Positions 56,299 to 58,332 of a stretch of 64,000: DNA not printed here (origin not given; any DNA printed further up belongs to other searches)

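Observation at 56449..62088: Two ATP-grasp-less swivel-histidine (RPH / PEP-synthase-like) paralogues bracketing a histidine phosphatase and a stand-alone Rieske oxygenase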

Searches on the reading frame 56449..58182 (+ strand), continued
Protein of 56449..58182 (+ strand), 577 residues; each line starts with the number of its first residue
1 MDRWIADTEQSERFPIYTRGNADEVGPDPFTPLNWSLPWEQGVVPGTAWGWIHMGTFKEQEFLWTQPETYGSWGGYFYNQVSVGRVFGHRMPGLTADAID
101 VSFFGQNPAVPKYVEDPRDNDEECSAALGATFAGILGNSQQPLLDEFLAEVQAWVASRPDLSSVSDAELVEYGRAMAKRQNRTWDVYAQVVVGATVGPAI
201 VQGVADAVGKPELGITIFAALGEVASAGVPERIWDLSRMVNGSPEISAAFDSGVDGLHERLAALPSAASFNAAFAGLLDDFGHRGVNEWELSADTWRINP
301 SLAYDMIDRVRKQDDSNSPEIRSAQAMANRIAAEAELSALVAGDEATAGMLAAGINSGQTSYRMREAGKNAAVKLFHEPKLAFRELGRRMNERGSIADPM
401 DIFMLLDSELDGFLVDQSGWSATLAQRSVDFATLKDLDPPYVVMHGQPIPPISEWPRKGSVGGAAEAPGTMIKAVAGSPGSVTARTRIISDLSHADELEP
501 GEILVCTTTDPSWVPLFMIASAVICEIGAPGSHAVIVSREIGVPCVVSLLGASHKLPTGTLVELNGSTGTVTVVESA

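Call 81: search_dna_similar(query=L091:3445-4932:-, collection=plasmids, mode=protein, max_rows=30, max_evalue=1e-20)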
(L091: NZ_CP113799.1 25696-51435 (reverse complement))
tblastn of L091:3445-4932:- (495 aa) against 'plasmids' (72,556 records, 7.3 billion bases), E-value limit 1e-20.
Records with a match: 92; places in all: 104; records where one place covers at least 80% of the query: 85.
Best place of each record, by identity: >=99% 1; <60% 91.
By first word of the organism name: Rhodococcus 11; Azospirillum 11; Sinorhizobium 8; Streptomyces 7; Enterococcus 6; Novosphingobium 5; Sphingobium 4; Skermanella 3; Mycobacterium 2; Listeria 2; and 28 more.
By predicted mobility (MOB-suite, as given by PLSDB): non-mobilizable 63; mobilizable 16; conjugative 13.
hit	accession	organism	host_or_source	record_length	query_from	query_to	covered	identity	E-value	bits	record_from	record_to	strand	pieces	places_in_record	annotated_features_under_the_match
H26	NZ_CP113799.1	Rhodococcus pyridinivorans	sediment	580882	1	495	100%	100.0%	0e+0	875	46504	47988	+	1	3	pyruvate, phosphate dikinase | coniferyl-alcohol dehydrogenase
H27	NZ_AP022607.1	Mycobacterium branderi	-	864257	11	455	90%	51.3%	8e-107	356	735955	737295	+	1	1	pyruvate, phosphate dikinase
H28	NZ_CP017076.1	Novosphingobium resinovorum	single cell,soil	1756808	6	482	96%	47.3%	2e-100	338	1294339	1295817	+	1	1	none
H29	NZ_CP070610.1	Rhodococcus koreensis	cell culture,rhizosphere of apple ...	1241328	24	455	87%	51.7%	3e-98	332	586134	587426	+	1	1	record has no annotation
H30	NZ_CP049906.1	Diaphorobacter sp. HDW4B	single bacterial strain,Hydrophilus ...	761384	11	455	90%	50.0%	2e-101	341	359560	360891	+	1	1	pyruvate, phosphate dikinase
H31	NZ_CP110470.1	Rhodococcus opacus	cell culture,Soil contaminated by oil ...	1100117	24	455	87%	51.5%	3e-102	343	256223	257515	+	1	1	record has no annotation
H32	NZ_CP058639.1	Rhodococcus sp. ZPP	cell culture,soil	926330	24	455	87%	51.5%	5e-102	342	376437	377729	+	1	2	pyruvate, phosphate dikinase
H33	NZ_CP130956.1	Rhodococcus opacus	cell culture,Sod-podzolic soil ...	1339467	24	455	87%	51.5%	8e-98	330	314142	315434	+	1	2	none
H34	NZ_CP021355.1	Rhodococcus oxybenzonivorans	river sediment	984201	1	482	97%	45.0%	8e-95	322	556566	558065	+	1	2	pyruvate, phosphate dikinase | hypothetical protein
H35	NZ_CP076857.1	Mycobacterium avium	Homo sapiens,sputum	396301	11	437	86%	50.3%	3e-97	328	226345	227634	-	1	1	pyruvate, phosphate dikinase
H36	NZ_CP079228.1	Rhodococcus sp. LW-XY12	pure culture,activated sludge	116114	12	455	90%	47.0%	4e-95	322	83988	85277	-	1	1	pyruvate, phosphate dikinase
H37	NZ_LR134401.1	Listeria monocytogenes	Homo sapiens,Vein blood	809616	22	429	82%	47.5%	7e-88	351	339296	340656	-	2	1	none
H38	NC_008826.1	Methylibium petroleiphilum PM1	-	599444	25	432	82%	46.8%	5e-82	285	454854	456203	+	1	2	pyruvate, phosphate dikinase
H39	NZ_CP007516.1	Rubrobacter radiotolerans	-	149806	22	432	83%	46.1%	3e-92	314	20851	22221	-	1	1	ppdK: pyruvate, phosphate dikinase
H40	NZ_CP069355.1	Microvirga sp. VF16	Vachellia farnesiana,Cell culture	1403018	18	432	84%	44.4%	6e-94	319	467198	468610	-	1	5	none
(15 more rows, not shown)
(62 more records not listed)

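Call 83: get_annotated_region(hit=H17, flank=7000)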
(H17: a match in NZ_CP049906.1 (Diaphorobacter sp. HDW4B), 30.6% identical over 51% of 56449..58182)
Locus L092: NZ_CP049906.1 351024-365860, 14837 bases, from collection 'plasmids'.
description: Diaphorobacter sp. HDW4B plasmid unnamed1, complete sequence
organism: Diaphorobacter sp. HDW4B (NCBI taxid 2714925)
taxonomy: Bacteria; Pseudomonadota; Betaproteobacteria; Burkholderiales; Comamonadaceae; Diaphorobacter; Diaphorobacter sp. HDW4B
host: -; source: single bacterial strain,Hydrophilus acuminatus; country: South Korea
typing (MOB-suite, as given by PLSDB): non-mobilizable
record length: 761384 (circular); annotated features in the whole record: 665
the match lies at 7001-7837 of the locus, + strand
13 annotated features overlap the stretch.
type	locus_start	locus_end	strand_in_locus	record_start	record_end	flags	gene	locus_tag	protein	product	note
CDS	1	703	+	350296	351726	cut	-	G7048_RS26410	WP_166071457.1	SIR2 family protein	-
CDS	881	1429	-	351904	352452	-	-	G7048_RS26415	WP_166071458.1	MarR family transcriptional regulator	GO:0006355 - regulation of DNA-templated transcription [Evidence IEA]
CDS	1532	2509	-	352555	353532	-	-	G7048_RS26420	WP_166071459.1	PDR/VanB family oxidoreductase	-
CDS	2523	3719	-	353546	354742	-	-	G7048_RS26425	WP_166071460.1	aromatic ring-hydroxylating dioxygenase subunit alpha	-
CDS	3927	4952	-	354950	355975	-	-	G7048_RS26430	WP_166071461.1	AraC family transcriptional regulator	-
CDS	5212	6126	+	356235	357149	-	-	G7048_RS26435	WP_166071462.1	hypothetical protein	-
CDS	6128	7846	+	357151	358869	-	-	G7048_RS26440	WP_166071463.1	PEP-utilizing enzyme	GO:0016310 - phosphorylation [Evidence IEA]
CDS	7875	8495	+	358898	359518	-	-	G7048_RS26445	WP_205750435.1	hypothetical protein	-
CDS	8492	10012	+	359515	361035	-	-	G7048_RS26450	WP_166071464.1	pyruvate, phosphate dikinase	-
CDS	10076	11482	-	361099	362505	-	-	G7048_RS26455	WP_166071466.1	aromatic ring-hydroxylating dioxygenase subunit alpha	-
CDS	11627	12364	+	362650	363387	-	-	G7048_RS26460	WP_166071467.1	hypothetical protein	-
CDS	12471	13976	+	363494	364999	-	-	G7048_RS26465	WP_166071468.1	phosphotransferase family protein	-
CDS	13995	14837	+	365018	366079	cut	-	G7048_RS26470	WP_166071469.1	hypothetical protein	-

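Call 84: get_annotated_region(hit=H16, flank=8000)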
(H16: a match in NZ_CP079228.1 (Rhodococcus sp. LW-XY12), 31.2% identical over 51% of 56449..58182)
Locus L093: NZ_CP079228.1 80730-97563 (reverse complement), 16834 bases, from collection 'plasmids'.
description: Rhodococcus sp. LW-XY12 plasmid pLW3, complete sequence
organism: Rhodococcus sp. LW-XY12 (NCBI taxid 2856851)
taxonomy: Bacteria; Actinomycetota; Actinomycetes; Mycobacteriales; Nocardiaceae; Rhodococcus; Rhodococcus sp. LW-XY12
host: -; source: pure culture,activated sludge; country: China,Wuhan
typing (MOB-suite, as given by PLSDB): mobilizable; replicon rep_cluster_1381; relaxase MOBF
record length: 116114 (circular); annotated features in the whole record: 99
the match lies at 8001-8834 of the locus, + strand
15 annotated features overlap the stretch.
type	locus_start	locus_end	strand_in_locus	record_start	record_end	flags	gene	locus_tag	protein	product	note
CDS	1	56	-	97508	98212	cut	-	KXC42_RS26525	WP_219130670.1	PIG-L deacetylase family protein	-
CDS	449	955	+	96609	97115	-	-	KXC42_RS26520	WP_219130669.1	MarR family transcriptional regulator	GO:0006355 - regulation of DNA-templated transcription [Evidence IEA]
CDS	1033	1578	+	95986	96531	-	-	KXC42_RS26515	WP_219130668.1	SRPBCC family protein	-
CDS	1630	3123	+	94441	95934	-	-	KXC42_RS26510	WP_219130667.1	FAD/NAD(P)-binding protein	-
CDS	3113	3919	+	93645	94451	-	-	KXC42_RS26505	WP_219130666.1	class II aldolase/adducin family protein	-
CDS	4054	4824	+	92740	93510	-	-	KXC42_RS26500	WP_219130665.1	pyridoxamine 5'-phosphate oxidase family protein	GO:0008615 - pyridoxine biosynthetic process [Evidence IEA]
CDS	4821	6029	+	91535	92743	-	-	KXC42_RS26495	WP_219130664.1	acyl-CoA dehydrogenase family protein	-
CDS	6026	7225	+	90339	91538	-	-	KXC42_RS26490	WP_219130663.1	acyl-CoA dehydrogenase family protein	-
CDS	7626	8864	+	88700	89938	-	-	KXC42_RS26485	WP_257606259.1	PEP-utilizing enzyme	GO:0016310 - phosphorylation [Evidence IEA]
CDS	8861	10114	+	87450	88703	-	-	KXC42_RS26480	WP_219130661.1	acyl-CoA dehydrogenase family protein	-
CDS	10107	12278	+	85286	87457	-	-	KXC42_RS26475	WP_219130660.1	AMP-binding protein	-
CDS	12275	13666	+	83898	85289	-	-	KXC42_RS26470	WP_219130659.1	pyruvate, phosphate dikinase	-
CDS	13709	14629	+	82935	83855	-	-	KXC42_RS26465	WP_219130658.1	NAD(P)/FAD-dependent oxidoreductase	-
CDS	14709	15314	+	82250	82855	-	-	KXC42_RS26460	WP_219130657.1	DsbA family protein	-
CDS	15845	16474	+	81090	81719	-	-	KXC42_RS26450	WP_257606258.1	hypothetical protein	-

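Call 87: search_protein_families(library=pfam, proteins=[L092:8492-10012:+, L092:6128-7846:+, L092:7875-8495:+, L092:5212-6126:+, L092:11627-12364:+, L092:12471-13976:+, L093:7626-8864:+, L093:12275-13666:+, L092:2523-3719:-, L092:10076-11482:-], max_evalue=0.001)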
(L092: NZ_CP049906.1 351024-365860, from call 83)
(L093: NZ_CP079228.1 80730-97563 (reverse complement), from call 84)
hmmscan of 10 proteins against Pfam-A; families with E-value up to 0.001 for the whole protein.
L092:8492-10012:+ (506 aa): 2 families
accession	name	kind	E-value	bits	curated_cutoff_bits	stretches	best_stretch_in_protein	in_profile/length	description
PF01326.24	PPDK_N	-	2.1e-43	149.3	27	3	66-255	75-221/328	Pyruvate phosphate dikinase, AMP/ATP-binding domain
PF00391.29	PEP-utilizers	-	2.8e-22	78.5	23.1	1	386-454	4-72/72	PEP-utilising enzyme, mobile domain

L092:6128-7846:+ (572 aa): 1 family
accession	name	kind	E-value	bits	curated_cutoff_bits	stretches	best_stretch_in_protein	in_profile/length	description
PF00391.29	PEP-utilizers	-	3.6e-24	84.6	23.1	1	492-562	2-72/72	PEP-utilising enzyme, mobile domain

L092:7875-8495:+ (206 aa): 0 families

L092:5212-6126:+ (304 aa): 1 family
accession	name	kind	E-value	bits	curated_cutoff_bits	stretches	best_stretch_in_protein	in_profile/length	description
PF23213.1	DUF7065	-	4.2e-09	37.2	27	0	110-174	122-183/183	Domain of unknown function (DUF7065)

L092:11627-12364:+ (245 aa): 0 families

L092:12471-13976:+ (501 aa): 3 families
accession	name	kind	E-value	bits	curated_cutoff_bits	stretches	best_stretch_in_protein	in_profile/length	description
PF01636.29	APH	-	8.3e-31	108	23.2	1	186-442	2-233/239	Phosphotransferase enzyme family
PF02958.26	EcKL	-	4.8e-05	23.3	22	1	318-415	164-260/294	Ecdysteroid kinase-like family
PF07914.17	DUF1679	-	6.3e-05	22.5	24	1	368-415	267-313/414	Uncharacterized oxidoreductase dhs-27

L093:7626-8864:+ (412 aa): 1 family
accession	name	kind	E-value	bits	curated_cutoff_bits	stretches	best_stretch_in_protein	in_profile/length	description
PF00391.29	PEP-utilizers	-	7.2e-23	80.4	23.1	1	326-397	1-72/72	PEP-utilising enzyme, mobile domain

L093:12275-13666:+ (463 aa): 2 families
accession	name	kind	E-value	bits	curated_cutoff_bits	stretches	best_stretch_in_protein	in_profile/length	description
PF01326.24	PPDK_N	-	1.8e-34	120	27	2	55-227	81-216/328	Pyruvate phosphate dikinase, AMP/ATP-binding domain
PF00391.29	PEP-utilizers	-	8.4e-24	83.4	23.1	1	361-429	4-72/72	PEP-utilising enzyme, mobile domain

L092:2523-3719:- (398 aa): 2 families
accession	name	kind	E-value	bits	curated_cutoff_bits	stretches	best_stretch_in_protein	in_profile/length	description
PF00848.25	Ring_hydroxyl_A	-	1.3e-22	81.2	24.9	1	180-376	4-207/208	Ring hydroxylating alpha subunit (catalytic domain)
PF00355.32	Rieske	-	1.3e-16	60.7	20.3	1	43-127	1-83/88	Rieske [2Fe-2S] domain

L092:10076-11482:- (468 aa): 2 families
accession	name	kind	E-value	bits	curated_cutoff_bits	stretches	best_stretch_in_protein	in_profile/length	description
PF00848.25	Ring_hydroxyl_A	-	1.1e-16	61.8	24.9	1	217-466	13-207/208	Ring hydroxylating alpha subunit (catalytic domain)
PF00355.32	Rieske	-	6.7e-15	55.2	20.3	1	73-153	1-79/88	Rieske [2Fe-2S] domain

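Call 91: search_dna_similar(query=L092:7875-8495:+, collection=plasmids, mode=protein, max_rows=40, max_evalue=0.000001)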
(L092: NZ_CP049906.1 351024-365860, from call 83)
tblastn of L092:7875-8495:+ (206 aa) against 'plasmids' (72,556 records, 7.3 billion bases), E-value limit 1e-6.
Records with a match: 22; places in all: 27; records where one place covers at least 80% of the query: 13.
Best place of each record, by identity: >=99% 1; <60% 21.
By first word of the organism name: Rhodococcus 11; Streptomyces 4; Mycobacterium 2; Diaphorobacter 1; Nonomuraea 1; Paraburkholderia 1; Novosphingobium 1; Methylibium 1.
By predicted mobility (MOB-suite, as given by PLSDB): non-mobilizable 10; mobilizable 10; conjugative 2.
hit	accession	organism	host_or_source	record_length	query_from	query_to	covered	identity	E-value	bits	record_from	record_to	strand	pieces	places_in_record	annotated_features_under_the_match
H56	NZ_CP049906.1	Diaphorobacter sp. HDW4B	single bacterial strain,Hydrophilus ...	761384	1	189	92%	100.0%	4e-105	338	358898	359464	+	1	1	hypothetical protein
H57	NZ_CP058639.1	Rhodococcus sp. ZPP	cell culture,soil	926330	10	189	87%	50.0%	2e-43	161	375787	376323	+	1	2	hypothetical protein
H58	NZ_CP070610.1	Rhodococcus koreensis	cell culture,rhizosphere of apple ...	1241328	10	189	87%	50.0%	8e-43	159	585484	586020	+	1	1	record has no annotation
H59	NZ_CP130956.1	Rhodococcus opacus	cell culture,Sod-podzolic soil ...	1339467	10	189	87%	50.0%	8e-43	159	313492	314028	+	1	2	none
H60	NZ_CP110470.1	Rhodococcus opacus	cell culture,Soil contaminated by oil ...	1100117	10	189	87%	47.8%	4e-43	160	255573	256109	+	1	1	record has no annotation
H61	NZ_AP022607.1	Mycobacterium branderi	-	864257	10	189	87%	47.2%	1e-40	154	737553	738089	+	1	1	MarR family transcriptional regulator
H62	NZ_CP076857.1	Mycobacterium avium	Homo sapiens,sputum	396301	10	189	87%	43.9%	4e-39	149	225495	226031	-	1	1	hypothetical protein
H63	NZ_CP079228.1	Rhodococcus sp. LW-XY12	pure culture,activated sludge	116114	2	189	91%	40.7%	3e-34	135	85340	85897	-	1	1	AMP-binding protein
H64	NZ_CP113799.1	Rhodococcus pyridinivorans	sediment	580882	2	189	91%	34.7%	7e-26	111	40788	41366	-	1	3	MarR family transcriptional regulator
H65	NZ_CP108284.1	Streptomyces atratus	-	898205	54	189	66%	40.4%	3e-12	72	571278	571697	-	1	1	transcriptional regulator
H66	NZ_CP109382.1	Streptomyces atratus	-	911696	54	189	66%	40.4%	3e-12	72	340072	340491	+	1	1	transcriptional regulator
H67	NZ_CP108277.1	Streptomyces atratus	-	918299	54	189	66%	40.4%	3e-12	72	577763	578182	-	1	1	transcriptional regulator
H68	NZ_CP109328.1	Streptomyces sp. NBC_01591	-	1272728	54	189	66%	38.3%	2e-17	87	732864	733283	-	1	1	none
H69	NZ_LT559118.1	Nonomuraea gerenzanensis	-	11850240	54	189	66%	38.0%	2e-18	90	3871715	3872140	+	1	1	none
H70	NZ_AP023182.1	Paraburkholderia sp. PGU19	Physopelta gutta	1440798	6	189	89%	27.7%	6e-10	65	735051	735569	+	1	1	record has no annotation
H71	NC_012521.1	Rhodococcus opacus B4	-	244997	10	189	87%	27.4%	7e-9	62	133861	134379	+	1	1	PEP-utilizing enzyme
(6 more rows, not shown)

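Call 98: get_annotated_region(hit=H71, flank=8000)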
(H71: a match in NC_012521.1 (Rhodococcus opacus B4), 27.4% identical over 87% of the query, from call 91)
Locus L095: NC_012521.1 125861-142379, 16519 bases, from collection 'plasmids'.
description: Rhodococcus opacus B4 plasmid pROB02, complete sequence
organism: Rhodococcus opacus B4 (NCBI taxid 632772)
taxonomy: Bacteria; Actinomycetota; Actinomycetes; Mycobacteriales; Nocardiaceae; Rhodococcus; Rhodococcus opacus; Rhodococcus opacus B4
host: -; source: -; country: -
typing (MOB-suite, as given by PLSDB): mobilizable; replicon rep_cluster_313; relaxase MOBP
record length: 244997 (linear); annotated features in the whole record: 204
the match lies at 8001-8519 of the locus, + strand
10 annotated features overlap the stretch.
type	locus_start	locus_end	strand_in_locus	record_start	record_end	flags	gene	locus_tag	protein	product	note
CDS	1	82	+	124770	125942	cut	-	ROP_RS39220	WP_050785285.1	cytochrome P450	-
CDS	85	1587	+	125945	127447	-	-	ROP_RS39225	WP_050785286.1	aldehyde dehydrogenase family protein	-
CDS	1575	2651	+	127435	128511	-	-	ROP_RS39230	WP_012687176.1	Zn-dependent alcohol dehydrogenase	-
CDS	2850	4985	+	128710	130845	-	-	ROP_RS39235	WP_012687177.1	acetate--CoA ligase family protein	-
CDS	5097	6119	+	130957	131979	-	-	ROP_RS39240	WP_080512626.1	phosphotransferase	-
CDS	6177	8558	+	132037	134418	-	-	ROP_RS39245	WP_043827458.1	PEP-utilizing enzyme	GO:0016310 - phosphorylation [Evidence IEA]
CDS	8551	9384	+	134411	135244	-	-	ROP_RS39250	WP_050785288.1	tyrosine-protein phosphatase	GO:0006470 - protein dephosphorylation [Evidence IEA]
CDS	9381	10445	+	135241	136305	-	-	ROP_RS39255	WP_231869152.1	ecdysteroid 22-kinase family protein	-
CDS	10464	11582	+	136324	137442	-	-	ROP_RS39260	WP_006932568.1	hypothetical protein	-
CDS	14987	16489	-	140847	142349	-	-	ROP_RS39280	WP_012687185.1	APC family permease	-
